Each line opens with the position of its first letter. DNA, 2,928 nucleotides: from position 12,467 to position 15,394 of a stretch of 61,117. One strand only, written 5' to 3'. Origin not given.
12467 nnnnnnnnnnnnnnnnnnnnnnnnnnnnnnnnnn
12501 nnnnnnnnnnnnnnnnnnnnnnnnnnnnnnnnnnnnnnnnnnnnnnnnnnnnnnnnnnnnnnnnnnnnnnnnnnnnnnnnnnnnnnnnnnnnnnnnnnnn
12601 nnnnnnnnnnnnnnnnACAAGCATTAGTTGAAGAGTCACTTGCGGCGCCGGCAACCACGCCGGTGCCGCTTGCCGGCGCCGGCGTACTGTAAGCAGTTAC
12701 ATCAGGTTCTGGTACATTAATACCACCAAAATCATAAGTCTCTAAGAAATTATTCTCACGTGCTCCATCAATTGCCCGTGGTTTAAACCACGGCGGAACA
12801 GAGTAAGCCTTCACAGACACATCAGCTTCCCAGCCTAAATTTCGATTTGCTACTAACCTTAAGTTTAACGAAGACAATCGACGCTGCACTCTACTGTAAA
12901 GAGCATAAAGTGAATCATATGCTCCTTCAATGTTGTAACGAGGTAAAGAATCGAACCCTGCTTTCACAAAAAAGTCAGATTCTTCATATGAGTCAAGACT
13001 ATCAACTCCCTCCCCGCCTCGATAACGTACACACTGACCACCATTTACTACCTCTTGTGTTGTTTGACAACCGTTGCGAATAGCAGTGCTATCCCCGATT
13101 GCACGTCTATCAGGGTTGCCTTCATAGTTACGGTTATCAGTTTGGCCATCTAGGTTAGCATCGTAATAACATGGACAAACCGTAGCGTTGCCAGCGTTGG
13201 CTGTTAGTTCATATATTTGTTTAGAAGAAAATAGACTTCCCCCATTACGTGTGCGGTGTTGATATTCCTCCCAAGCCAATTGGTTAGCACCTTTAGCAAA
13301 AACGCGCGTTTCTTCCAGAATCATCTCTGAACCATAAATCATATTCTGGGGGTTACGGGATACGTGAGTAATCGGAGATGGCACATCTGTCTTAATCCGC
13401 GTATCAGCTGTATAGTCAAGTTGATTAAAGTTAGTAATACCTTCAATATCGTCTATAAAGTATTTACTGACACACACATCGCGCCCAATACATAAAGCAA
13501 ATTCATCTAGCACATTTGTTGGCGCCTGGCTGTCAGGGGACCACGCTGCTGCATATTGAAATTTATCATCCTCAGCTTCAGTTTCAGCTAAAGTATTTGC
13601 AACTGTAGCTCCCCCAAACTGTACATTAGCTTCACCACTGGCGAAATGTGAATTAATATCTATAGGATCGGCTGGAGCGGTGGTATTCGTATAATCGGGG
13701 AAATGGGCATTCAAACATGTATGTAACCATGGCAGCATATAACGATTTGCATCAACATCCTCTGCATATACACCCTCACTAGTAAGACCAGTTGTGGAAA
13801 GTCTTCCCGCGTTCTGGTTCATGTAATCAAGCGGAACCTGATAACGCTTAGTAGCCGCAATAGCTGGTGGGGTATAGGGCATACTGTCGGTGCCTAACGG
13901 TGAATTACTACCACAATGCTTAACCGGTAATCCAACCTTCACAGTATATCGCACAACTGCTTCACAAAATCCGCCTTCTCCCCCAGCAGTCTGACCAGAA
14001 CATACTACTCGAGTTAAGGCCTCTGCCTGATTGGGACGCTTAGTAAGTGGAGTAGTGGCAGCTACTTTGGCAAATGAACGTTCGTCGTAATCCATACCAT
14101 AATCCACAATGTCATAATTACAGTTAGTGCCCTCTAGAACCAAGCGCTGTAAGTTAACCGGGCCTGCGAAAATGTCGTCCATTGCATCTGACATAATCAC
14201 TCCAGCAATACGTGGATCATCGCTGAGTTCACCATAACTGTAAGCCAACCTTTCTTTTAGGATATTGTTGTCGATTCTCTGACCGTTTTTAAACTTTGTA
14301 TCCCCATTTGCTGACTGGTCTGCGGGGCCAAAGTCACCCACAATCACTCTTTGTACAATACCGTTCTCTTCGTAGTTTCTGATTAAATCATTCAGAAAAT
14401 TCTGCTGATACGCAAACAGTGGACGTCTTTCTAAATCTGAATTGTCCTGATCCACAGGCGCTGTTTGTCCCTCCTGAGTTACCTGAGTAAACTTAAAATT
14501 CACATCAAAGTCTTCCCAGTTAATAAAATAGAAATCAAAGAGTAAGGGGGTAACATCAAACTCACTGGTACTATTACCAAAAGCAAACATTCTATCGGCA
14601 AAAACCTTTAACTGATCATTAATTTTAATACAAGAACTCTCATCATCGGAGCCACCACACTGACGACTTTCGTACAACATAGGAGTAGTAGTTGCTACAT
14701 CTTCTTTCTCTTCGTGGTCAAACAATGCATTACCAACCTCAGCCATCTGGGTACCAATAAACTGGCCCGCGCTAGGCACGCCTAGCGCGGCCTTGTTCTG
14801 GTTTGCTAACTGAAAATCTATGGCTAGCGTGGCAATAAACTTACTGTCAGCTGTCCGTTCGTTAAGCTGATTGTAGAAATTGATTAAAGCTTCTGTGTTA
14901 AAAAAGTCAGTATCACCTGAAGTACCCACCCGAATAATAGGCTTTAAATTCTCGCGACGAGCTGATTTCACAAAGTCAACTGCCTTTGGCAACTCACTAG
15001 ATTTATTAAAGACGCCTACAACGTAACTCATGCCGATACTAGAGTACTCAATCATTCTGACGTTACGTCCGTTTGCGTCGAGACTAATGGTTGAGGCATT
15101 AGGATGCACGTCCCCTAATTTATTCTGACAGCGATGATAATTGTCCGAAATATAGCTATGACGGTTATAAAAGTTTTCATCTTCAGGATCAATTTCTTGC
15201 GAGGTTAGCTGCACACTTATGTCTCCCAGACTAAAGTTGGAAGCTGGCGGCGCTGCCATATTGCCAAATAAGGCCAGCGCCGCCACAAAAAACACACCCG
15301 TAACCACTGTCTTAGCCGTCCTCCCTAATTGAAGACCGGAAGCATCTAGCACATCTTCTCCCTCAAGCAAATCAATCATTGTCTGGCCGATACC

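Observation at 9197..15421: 2074-aa membrane-anchored protein combining four different glycan and peptidoglycan hydrolase-like modules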

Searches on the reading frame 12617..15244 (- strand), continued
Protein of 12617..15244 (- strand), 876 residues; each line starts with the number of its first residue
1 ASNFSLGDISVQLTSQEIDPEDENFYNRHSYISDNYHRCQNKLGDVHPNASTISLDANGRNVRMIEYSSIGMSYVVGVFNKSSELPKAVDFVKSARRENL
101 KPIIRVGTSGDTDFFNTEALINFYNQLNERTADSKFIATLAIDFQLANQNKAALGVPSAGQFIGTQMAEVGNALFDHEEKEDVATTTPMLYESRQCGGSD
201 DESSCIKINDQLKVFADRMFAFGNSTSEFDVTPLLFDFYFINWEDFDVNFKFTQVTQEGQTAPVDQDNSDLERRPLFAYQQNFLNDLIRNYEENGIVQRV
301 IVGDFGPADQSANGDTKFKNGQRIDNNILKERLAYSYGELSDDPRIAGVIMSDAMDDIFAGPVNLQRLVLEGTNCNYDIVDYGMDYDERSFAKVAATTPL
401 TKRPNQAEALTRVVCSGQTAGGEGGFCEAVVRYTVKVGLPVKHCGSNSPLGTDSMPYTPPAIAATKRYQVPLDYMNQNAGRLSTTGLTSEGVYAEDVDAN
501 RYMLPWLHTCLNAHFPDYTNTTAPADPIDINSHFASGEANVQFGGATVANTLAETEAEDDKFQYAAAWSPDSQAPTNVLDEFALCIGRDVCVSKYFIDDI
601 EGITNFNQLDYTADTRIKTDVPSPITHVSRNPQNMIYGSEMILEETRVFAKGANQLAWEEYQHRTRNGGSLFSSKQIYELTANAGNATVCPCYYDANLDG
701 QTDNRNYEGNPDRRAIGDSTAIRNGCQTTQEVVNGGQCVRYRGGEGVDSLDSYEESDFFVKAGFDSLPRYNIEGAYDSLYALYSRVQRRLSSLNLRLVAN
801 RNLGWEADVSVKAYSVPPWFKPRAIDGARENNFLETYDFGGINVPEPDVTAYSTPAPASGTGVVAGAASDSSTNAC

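Call 91: find_encoding_contigs(protein=P0038, flank=6000, max_places=2)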
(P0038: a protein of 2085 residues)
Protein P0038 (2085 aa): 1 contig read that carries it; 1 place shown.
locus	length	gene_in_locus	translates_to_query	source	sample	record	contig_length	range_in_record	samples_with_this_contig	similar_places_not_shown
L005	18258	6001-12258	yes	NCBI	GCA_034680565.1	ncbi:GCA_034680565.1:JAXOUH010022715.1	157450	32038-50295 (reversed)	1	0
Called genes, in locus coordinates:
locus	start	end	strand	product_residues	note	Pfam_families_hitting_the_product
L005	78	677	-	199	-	-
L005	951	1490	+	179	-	PF01931:NTPase_I-T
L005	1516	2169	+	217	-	PF03167:UDG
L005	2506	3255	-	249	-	PF05401:NodS (weak), PF13489:Methyltransf_23, PF05219:DREV, PF13847:Methyltransf_31, PF08241:Methyltransf_11, PF08242:Methyltransf_12, PF13649:Methyltransf_25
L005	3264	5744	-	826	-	PF02861:Clp_N, PF23569:NBD_SMAX1, PF00004:AAA, PF17871:AAA_lid_9, PF00158:Sigma54_activat, PF00004:AAA, PF07724:AAA_2, PF07728:AAA_5, +11 more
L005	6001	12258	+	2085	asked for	-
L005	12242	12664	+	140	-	-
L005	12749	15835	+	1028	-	PF07517:SecA_DEAD, PF01043:SecA_PP_bind, PF21090:P-loop_SecA, PF07516:SecA_SW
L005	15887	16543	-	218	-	PF00486:Trans_reg_C (weak)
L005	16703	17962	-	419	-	PF00704:Glyco_hydro_18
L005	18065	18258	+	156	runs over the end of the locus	-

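Call 92: find_encoding_contigs(protein=P0008, flank=6000, max_places=2)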
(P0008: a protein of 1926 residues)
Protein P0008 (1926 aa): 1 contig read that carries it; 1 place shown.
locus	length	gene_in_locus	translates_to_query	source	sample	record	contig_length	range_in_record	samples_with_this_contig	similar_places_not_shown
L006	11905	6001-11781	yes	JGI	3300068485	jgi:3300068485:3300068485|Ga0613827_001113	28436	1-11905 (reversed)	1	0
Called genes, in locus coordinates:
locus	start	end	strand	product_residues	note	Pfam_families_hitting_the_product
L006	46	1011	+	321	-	PF00056:Ldh_1_N, PF02866:Ldh_1_C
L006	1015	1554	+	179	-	-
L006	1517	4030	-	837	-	PF02861:Clp_N, PF02861:Clp_N, PF00004:AAA, PF17871:AAA_lid_9, PF00004:AAA, PF07724:AAA_2, PF07728:AAA_5, PF10431:ClpB_D2-small, +11 more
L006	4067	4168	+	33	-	-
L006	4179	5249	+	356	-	PF02661:Fic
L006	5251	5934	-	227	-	PF01135:PCMT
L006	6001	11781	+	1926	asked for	PF01551:Peptidase_M23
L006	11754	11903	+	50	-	?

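Call 100: find_related_loci(query=A4, collection=metagenome_contigs, flank=10000)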
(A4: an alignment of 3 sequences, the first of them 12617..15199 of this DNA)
Query A4 (861 aa) in metagenome_contigs; peptide patterns used: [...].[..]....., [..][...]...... (x = any residue, [..] = any of these).
113 stretches matched a pattern; 2 encode a relative of the query (tblastn E <= 1e-3); 2 distinct loci.
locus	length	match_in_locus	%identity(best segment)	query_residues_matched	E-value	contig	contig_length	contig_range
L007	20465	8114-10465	26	11-837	2e-63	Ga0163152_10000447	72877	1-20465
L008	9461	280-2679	24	16-806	3e-49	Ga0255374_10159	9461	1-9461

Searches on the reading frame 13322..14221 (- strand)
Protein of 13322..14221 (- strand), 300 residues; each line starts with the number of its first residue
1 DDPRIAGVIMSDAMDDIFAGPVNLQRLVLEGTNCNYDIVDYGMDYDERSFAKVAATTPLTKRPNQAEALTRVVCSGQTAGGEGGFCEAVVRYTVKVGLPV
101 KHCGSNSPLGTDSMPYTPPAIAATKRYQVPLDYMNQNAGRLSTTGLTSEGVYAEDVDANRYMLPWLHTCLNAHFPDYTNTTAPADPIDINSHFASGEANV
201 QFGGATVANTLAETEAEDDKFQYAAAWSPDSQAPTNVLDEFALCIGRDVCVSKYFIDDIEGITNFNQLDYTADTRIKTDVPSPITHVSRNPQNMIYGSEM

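Call 8: search_protein_families(library=pfam, proteins=[window:13322-14221:-], max_evalue=10)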
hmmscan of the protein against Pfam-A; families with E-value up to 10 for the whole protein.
window:13322-14221:- (300 aa): 0 families

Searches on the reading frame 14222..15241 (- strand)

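Call 8: search_protein_families(library=pfam, proteins=[window:14222-15241:-], max_evalue=10)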
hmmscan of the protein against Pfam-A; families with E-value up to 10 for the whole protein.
window:14222-15241:- (340 aa): 2 families
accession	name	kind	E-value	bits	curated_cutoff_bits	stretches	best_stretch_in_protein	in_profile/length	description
PF08463.15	EcoEI_R_C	-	0.093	13.3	24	1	272-306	98-129/163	EcoEI R protein C-terminal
PF22871.2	AimR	-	0.12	11.9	26.7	1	22-98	127-204/309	AimR transcriptional regulator-like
